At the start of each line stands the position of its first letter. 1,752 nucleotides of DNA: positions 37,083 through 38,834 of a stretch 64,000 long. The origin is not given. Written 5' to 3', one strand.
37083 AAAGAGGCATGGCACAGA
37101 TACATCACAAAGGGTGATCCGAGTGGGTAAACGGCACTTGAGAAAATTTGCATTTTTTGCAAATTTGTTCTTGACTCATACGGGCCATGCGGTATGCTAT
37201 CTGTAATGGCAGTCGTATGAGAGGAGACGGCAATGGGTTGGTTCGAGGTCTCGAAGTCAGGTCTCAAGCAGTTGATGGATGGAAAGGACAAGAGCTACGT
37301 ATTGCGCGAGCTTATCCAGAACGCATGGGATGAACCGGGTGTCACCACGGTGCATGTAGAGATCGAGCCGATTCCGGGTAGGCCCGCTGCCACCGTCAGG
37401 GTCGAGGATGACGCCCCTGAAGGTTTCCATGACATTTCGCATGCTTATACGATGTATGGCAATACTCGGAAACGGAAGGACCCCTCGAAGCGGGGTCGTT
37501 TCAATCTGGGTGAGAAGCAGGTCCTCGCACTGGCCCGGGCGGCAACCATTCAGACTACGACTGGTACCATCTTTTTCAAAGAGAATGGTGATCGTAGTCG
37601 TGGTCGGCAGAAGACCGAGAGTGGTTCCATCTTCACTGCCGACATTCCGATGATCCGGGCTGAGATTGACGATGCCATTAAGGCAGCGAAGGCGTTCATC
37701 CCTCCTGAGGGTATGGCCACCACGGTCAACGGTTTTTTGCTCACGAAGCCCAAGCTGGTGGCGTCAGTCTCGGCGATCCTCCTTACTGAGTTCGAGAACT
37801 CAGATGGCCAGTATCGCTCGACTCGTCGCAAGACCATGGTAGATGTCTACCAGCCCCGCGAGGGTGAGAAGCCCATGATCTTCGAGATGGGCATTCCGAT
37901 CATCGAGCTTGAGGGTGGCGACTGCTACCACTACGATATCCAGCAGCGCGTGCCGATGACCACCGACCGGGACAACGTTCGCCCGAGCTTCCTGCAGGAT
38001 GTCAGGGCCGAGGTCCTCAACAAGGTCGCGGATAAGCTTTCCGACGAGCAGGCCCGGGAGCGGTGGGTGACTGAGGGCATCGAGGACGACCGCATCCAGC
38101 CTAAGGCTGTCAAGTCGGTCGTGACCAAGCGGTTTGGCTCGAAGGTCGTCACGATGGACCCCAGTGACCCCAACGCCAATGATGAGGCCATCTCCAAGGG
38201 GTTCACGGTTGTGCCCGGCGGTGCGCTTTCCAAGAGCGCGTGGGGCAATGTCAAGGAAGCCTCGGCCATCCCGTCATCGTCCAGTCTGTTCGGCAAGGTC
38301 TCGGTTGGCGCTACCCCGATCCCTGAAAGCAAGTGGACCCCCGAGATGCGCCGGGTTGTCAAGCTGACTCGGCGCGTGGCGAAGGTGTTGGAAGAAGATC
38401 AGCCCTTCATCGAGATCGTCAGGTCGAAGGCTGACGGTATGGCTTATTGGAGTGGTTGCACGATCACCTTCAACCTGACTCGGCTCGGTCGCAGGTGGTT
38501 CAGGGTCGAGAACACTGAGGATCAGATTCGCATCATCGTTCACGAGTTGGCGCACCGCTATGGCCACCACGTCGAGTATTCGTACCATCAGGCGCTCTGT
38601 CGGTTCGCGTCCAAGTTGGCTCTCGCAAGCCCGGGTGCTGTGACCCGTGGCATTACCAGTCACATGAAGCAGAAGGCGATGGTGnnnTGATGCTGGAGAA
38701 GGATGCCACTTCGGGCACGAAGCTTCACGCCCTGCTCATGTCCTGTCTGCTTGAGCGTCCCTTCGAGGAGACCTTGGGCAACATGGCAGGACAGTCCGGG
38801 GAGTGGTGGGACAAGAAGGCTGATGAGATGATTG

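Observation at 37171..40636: Operon combining a GHKL ATPase-like protein with a Spo11/Topo VI-A-like (5Y-CAP + Toprim) gene, possibly a split type IIB topoisomerase-like module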

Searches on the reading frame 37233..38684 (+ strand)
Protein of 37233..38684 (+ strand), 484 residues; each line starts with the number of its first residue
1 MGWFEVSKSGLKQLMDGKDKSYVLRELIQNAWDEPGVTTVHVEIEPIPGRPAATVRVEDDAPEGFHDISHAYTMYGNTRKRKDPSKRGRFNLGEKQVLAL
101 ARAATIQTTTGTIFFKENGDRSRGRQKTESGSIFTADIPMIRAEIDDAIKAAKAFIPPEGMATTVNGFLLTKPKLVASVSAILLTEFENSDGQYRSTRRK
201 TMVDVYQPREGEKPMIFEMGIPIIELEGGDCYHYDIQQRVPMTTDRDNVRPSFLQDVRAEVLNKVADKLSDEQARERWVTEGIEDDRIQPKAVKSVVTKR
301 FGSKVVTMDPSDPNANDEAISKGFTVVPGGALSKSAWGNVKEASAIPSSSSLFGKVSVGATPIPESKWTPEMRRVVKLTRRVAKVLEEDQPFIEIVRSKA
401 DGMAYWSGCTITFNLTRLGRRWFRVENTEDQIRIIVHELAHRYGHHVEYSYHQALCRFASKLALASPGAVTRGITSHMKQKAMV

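Call 6: search_protein_families(library=pfam, max_evalue=1, proteins=[window:37233-38684:+])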
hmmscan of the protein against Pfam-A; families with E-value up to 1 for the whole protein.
window:37233-38684:+ (484 aa): 2 families
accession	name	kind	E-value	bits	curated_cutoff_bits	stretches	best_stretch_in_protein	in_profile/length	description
PF10263.15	SprT-like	-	0.15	12.4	25.6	1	399-447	31-77/108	SprT-like family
PF23563.1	TRIP13_N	-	0.2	12.3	27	1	130-210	16-87/88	TRIP13 N-terminal domain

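Call 7: search_protein_families(library=phrogs, max_evalue=0.01, proteins=[window:37233-38684:+])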
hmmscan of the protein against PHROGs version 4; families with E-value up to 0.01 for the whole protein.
window:37233-38684:+ (484 aa): 1 family
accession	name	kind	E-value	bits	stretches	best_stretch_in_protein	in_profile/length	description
phrog_6077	-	unknown function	1.6e-05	25.2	1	24-98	22-86/366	-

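Call 16: find_homologous_proteins(query=window:37233-38684:+)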
Query window:37233-38684:+ (484 aa): 1316 proteins with E <= 0.001 among 8000 candidates; the best 120 are listed.
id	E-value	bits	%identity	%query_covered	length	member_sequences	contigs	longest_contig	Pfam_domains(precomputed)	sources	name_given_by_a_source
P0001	0.0e+0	1029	93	100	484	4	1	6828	-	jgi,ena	-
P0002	6.4e-209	713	65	99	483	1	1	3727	-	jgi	jgi:hypothetical protein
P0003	2.8e-160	552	54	94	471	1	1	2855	-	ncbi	-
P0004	2.2e-159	549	51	96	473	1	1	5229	-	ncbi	-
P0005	3.5e-159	549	53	97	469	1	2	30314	-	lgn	-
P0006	1.4e-157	544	52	98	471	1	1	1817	-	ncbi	-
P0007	5.4e-157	542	50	97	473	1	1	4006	-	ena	-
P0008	5.5e-153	528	51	96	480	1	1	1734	-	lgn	-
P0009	6.0e-153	528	49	95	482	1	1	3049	-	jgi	-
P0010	2.5e-152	526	50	95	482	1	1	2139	-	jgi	jgi:hypothetical protein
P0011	5.0e-152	525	49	95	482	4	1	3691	-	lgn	-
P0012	5.5e-152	525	53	96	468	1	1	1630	-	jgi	jgi:hypothetical protein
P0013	1.1e-151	524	52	96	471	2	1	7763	-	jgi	-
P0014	1.2e-150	521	51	94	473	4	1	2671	-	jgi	-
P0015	5.9e-150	518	51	97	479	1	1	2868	-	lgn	-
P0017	1.1e-148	514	51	96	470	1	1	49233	-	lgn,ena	-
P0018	4.2e-148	512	51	96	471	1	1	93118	-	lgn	-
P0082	3.2e-115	404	43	96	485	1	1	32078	PF13589.13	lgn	-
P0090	3.0e-112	394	42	96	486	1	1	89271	PF13589.13,PF25794.2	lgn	-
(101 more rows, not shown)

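Call 17: find_encoding_contigs(protein=P0001, flank=6000, max_places=3)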
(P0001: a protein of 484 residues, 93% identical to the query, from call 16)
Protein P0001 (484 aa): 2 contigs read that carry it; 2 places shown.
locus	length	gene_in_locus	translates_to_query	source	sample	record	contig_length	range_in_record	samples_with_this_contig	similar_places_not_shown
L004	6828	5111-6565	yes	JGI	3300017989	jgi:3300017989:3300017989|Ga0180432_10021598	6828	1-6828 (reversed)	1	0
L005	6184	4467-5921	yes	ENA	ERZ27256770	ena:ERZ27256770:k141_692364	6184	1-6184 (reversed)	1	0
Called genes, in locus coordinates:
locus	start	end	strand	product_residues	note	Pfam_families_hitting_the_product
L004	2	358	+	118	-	?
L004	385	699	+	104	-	PF13560:HTH_31 (weak), PF01381:HTH_3 (faint)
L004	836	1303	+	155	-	-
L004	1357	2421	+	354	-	PF06067:DUF932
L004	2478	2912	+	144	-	-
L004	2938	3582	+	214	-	-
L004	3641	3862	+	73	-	PF01381:HTH_3, PF13443:HTH_26 (weak), PF13560:HTH_31 (weak)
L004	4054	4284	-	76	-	-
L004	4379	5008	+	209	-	PF13392:HNH_3 (weak)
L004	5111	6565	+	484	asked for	-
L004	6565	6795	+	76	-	-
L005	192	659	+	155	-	-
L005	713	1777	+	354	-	PF06067:DUF932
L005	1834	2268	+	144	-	-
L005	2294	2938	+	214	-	-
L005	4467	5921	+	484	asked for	-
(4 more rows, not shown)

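Call 18: find_encoding_contigs(protein=P0017, flank=8000, max_places=2)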
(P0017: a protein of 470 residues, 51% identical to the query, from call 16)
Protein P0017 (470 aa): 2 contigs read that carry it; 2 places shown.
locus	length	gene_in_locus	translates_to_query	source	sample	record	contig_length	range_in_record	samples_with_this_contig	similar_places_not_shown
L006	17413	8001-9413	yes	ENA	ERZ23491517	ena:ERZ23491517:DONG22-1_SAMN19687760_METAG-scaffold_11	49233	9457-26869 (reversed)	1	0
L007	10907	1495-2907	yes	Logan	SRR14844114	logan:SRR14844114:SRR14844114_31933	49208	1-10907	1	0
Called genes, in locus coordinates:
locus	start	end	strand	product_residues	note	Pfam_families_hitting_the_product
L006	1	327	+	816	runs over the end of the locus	PF10983:DUF2793 (weak), PF13229:Beta_helix (faint), PF05048:NosD (faint)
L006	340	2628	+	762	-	-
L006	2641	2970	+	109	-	-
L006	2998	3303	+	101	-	-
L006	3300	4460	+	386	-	-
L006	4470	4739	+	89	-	-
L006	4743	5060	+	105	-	PF10651:BppU_N (weak)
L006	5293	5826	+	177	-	-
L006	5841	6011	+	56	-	-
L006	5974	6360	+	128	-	-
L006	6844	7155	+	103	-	-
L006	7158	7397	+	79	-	-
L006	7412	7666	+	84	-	-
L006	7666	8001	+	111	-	PF27050:Phage_P22_Y8K6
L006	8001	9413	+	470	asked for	-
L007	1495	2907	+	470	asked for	-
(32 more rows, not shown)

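Call 19: find_encoding_contigs(protein=P0018, flank=8000, max_places=2)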
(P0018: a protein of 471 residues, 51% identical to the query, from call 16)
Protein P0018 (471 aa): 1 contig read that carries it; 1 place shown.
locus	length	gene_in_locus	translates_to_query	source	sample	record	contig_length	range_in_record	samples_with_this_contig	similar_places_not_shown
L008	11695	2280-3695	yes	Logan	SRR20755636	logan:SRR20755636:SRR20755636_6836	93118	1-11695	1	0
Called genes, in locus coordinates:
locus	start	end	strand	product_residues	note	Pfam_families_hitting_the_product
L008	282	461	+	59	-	-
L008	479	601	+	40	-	-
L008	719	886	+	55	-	-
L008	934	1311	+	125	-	-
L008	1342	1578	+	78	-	PF21841:DUF6900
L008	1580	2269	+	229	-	-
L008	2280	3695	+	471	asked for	-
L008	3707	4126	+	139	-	-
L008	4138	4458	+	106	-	-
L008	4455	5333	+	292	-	PF00684:DnaJ_CXXCXGXG (weak)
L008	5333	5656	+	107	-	-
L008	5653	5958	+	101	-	-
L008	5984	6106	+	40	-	-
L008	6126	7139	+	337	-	PF00684:DnaJ_CXXCXGXG (faint)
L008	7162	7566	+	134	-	-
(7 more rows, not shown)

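Call 20: search_dna_similar(query=window:37233-38684:+, collection=phages, mode=protein, max_rows=60, max_evalue=0.001)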
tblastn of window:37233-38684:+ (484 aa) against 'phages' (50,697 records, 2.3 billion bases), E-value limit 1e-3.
Records with a match: 1; places in all: 1; records where one place covers at least 80% of the query: 1.
Best place of each record, by identity: <60% 1.
By first word of the organism name: uncultured 1.
By host as written in the record: - 1.
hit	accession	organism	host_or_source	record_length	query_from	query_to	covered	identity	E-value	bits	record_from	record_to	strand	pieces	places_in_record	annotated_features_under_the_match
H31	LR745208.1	uncultured phage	metagenomic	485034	1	463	96%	41.0%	4e-103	343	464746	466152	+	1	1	record has no annotation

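Call 24: search_protein_families(library=pfam, alignment_id=A1, max_evalue=0.01)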
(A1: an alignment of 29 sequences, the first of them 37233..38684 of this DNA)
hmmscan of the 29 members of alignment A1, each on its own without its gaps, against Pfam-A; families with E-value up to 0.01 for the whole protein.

A. member 1, window:37233-38684:+ (484 aa): 0 families

B. families by the number of members that match (of 29 scanned): 4 families
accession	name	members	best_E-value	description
PF02518.31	HATPase_c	9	4.4e-05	Histidine kinase-, DNA gyrase B-, and HSP90-like ATPase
PF13589.12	HATPase_c_3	6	4.8e-08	Histidine kinase-, DNA gyrase B-, and HSP90-like ATPase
PF25794.1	SACS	5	2.9e-06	Sacsin domain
PF06722.18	EryCIII-like_C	1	0.0088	Erythromycin biosynthesis protein CIII-like, C-terminal domain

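Call 25: search_solved_structures(query=A1, max_evalue=1, show_alignments=3)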
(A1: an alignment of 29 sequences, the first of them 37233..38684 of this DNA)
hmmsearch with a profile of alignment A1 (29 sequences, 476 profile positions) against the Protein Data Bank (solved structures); distinct sequences matched with E-value up to 1: 7.
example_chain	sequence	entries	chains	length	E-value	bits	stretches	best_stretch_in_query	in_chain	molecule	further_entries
5v45_A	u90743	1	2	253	0.08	14.9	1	22-102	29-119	Sacsin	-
5v44_A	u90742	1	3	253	0.08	14.9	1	22-102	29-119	Sacsin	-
5v47_A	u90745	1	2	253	0.12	14.3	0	76-105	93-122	Lizard sacsin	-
5v46_A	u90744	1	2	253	0.24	13.3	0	24-103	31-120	Sacsin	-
6l0l_A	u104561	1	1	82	0.55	12.1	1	126-181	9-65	Hydra-1ubq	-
5zjk_A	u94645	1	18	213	0.8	11.6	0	366-444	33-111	Myroilysin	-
5czw_A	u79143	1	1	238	0.97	11.3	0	365-444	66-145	Myroilysin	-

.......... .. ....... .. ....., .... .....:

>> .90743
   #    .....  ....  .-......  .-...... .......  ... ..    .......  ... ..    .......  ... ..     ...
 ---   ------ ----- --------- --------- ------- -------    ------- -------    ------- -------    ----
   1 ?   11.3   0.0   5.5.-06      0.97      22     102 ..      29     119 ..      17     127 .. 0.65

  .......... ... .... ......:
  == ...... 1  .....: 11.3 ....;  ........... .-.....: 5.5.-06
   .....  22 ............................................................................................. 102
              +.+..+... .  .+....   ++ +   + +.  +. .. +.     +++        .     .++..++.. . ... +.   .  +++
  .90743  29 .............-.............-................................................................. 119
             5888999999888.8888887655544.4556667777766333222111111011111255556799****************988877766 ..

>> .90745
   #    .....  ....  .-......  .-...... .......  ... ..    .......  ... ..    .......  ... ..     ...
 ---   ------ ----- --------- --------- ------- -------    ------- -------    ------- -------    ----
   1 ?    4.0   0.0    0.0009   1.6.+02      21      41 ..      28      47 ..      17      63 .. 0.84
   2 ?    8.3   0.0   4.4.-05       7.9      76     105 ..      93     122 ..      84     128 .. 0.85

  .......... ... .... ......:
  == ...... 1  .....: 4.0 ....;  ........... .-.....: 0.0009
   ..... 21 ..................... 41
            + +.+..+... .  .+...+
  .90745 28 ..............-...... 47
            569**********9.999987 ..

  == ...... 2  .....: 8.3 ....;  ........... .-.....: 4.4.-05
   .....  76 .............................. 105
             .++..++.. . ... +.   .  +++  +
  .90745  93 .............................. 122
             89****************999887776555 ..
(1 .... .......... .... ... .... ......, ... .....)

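Call 34: predict_structure(alignment_id=A1)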
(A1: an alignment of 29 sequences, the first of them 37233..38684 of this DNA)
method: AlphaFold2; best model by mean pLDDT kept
length: 484 residues; sequences in the alignment: 29
mean_pLDDT: 88.0   pTM: 0.68
mean pLDDT of the five models: 88.0, 86.8, 85.0, 84.9, 84.3
residues with pLDDT >= 90: 316; 70-90: 130; 50-70: 25; < 50: 13
segments of 3 or more residues with pLDDT < 50: 1-4, 479-484
pLDDT, mean of each block of 10 residues (from residue 1): 58 80 89 91 96 95 74 61 69 75 91 88 91 94 94 93 96 96 89 86 96 94 91 95 83 96 97 95 97 97 91 84 90 93 90 66 93 96 93 91 87 94 94 96 89 96 88 65 42
secondary structure, 60 per line:
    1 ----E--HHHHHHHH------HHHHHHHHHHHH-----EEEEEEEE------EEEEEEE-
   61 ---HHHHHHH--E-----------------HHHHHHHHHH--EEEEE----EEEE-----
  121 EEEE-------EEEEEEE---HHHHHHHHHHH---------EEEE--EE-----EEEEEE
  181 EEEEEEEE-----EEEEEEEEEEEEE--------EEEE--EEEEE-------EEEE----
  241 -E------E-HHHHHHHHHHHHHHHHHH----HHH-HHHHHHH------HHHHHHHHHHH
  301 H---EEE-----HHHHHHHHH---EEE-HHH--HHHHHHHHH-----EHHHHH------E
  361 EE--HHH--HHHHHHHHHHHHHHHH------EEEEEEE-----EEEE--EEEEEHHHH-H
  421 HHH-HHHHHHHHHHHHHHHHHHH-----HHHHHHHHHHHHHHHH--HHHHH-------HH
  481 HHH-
elements in order: H8-15 H22-33 E39-46 E53-59 H64-70 H91-100 E103-107 E112-115 E121-124 E132-138 H142-152 E162-165 E175-188 E194-206 E215-218 E221-225 E233-236 H251-268 H277-283 H290-301 E305-307 H313-321 E325-327 H334-342 H349-353 E360-362 H370-385 E392-398 E404-407 E410-414 H415-418 H420-423 H425-443 H449-464 H467-471 H479-483

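Call 35: find_related_loci(query=A1, collection=viral_contigs, flank=10000)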
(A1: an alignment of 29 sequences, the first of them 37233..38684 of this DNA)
Query A1 (484 aa) in viral_contigs; peptide patterns used: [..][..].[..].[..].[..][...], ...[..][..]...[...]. (x = any residue, [..] = any of these).
242 stretches matched a pattern; 209 encode a relative of the query (tblastn E <= 1e-3); the best 80 are kept; 80 distinct loci.
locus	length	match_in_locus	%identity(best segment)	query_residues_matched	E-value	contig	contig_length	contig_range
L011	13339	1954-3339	48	1-464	9e-132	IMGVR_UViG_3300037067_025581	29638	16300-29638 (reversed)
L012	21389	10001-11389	48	1-464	1e-131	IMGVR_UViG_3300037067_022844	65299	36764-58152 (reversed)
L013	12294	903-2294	43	2-464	1e-119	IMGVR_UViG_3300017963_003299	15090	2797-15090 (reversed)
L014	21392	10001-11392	43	2-464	1e-119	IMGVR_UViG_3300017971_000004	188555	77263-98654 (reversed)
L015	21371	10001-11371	42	3-455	9e-117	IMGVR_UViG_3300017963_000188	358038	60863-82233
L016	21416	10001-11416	43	1-466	1e-116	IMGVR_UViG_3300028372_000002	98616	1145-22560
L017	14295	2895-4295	42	3-461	3e-115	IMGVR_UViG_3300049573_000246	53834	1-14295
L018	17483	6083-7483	42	3-461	3e-115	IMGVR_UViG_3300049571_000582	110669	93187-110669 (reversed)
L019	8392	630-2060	41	3-474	1e-114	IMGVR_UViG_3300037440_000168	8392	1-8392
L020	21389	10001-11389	42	2-466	1e-113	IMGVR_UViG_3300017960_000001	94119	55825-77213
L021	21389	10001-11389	42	2-466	1e-113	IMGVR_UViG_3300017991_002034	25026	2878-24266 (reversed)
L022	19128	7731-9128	42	3-463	1e-111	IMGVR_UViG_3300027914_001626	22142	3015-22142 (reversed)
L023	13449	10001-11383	41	1-465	2e-111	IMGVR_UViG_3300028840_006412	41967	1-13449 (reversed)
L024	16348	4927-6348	40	3-468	4e-111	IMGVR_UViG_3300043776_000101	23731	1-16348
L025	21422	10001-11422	40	3-468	4e-111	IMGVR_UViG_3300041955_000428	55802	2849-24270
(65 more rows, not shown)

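Call 39: fold_search(model_id=the predicted structure, library=pdb)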
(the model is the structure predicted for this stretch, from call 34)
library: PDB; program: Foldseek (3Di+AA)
matches with E <= 10: 1310; with E <= 0.001: 178
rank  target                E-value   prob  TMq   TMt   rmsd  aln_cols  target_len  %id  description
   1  5tvw_B                3.1e-11  1.00  0.40  0.35  13.4       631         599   11  Crystal structure of mitochondrial Hsp90 (TRAP1) with ATP in absence of Mg, hemi-hydrolyzed (released 2018-03-14)
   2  8eob_B                3.1e-11  1.00  0.40  0.33  11.2       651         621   12  Cryo-EM structure of human HSP90B in the closed state (released 2023-01-25)
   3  4iyn_A                3.1e-11  1.00  0.38  0.33  13.4       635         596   10  Structure of mitochondrial Hsp90 (TRAP1) with ADP-ALF4- (released 2014-01-22)
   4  5tvu_A                4.0e-11  1.00  0.38  0.32  15.2       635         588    9  Crystal structure of mitochondrial Hsp90 (TRAP1) with ATP in absence of Mg (released 2018-03-14)
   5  6xlc_A                4.8e-11  1.00  0.39  0.33  11.5       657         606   12  Full-length Hsc82 bound to AMPPNP (released 2021-06-30)
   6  5tvw_A                5.9e-11  1.00  0.38  0.33  15.1       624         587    9  Crystal structure of mitochondrial Hsp90 (TRAP1) with ATP in absence of Mg, hemi-hydrolyzed (released 2018-03-14)
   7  6xg6_B                6.2e-11  1.00  0.40  0.34  11.4       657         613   10  Full-length human mitochondrial Hsp90 (TRAP1) with ADP-BeF3 (released 2020-09-30)
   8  7exp_B                6.5e-11  1.00  0.41  0.35  12.9       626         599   11  Crystal structure of zebrafish TRAP1 with AMPPNP and MitoQ (released 2022-01-05)
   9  6xlg_A                6.5e-11  1.00  0.39  0.33  11.6       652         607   11  Full-length Hsc82 in complex with two Aha1 CTD in the presence of ATPgammaS (released 2021-06-30)
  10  9kmr_A                7.3e-11  1.00  0.40  0.33  13.0       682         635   12  Human Hsp90-PINK1 complex (released 2025-10-15)
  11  7exp_A                8.6e-11  1.00  0.40  0.35  14.4       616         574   10  Crystal structure of zebrafish TRAP1 with AMPPNP and MitoQ (released 2022-01-05)
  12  7kcl_A                9.5e-11  1.00  0.38  0.32  13.8       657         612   10  Full-length human mitochondrial Hsp90 (TRAP1) in complex with SdhB in the presence of AMP-PNP (released 2021-10-13)
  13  6xlf_A                9.5e-11  1.00  0.37  0.31  13.6       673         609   10  Full-length Hsc82 in complex with Aha1 in the presence of AMP-PNP (released 2021-06-30)
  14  7zub_B                1.2e-10  1.00  0.40  0.33  11.6       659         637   12  Cryo-EM structure of the indirubin-bound Hsp90-XAP2-AHR complex (released 2022-11-23)
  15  6xld_B                1.3e-10  1.00  0.39  0.33  11.6       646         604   11  Full-length Hsc82 in complex with Aha1 CTD in the presence of AMPPNP (released 2021-06-30)
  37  4ivg                  4.0e-09  1.00  0.39  0.39  10.0       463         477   11  Crystal structure of mitochondrial Hsp90 (TRAP1) NTD-Middle domain dimer with AMPPNP (released 2014-01-22)
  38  5hph_A                7.2e-09  1.00  0.38  0.38   9.5       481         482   10  Structure of TRAP1 fragment (released 2016-08-10)
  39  5hph_B                1.3e-08  1.00  0.40  0.40   9.4       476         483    9  Structure of TRAP1 fragment (released 2016-08-10)
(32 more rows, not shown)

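Call 47: search_protein_families(library=ncbifam, max_evalue=0.1, proteins=[window:37233-38684:+, P0082, P0090])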
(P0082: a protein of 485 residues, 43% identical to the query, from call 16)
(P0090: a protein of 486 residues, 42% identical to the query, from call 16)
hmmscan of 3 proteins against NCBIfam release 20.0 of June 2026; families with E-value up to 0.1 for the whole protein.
window:37233-38684:+ (484 aa): 1 family
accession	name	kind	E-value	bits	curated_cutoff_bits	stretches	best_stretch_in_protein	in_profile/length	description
NF047352.1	P_loop_sacsin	domain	0.0002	21.8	50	1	23-106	3-79/80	sacsin N-terminal ATP-binding-like domain-containing protein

P0082 (485 aa): 1 family
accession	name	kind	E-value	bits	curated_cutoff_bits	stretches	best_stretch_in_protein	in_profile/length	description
NF047352.1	P_loop_sacsin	domain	1e-07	32.3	50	1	26-107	4-79/80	sacsin N-terminal ATP-binding-like domain-containing protein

P0090 (486 aa): 1 family
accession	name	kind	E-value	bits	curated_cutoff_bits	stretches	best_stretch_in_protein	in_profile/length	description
NF047352.1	P_loop_sacsin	domain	5.2e-09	36.4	50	1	23-105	3-79/80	sacsin N-terminal ATP-binding-like domain-containing protein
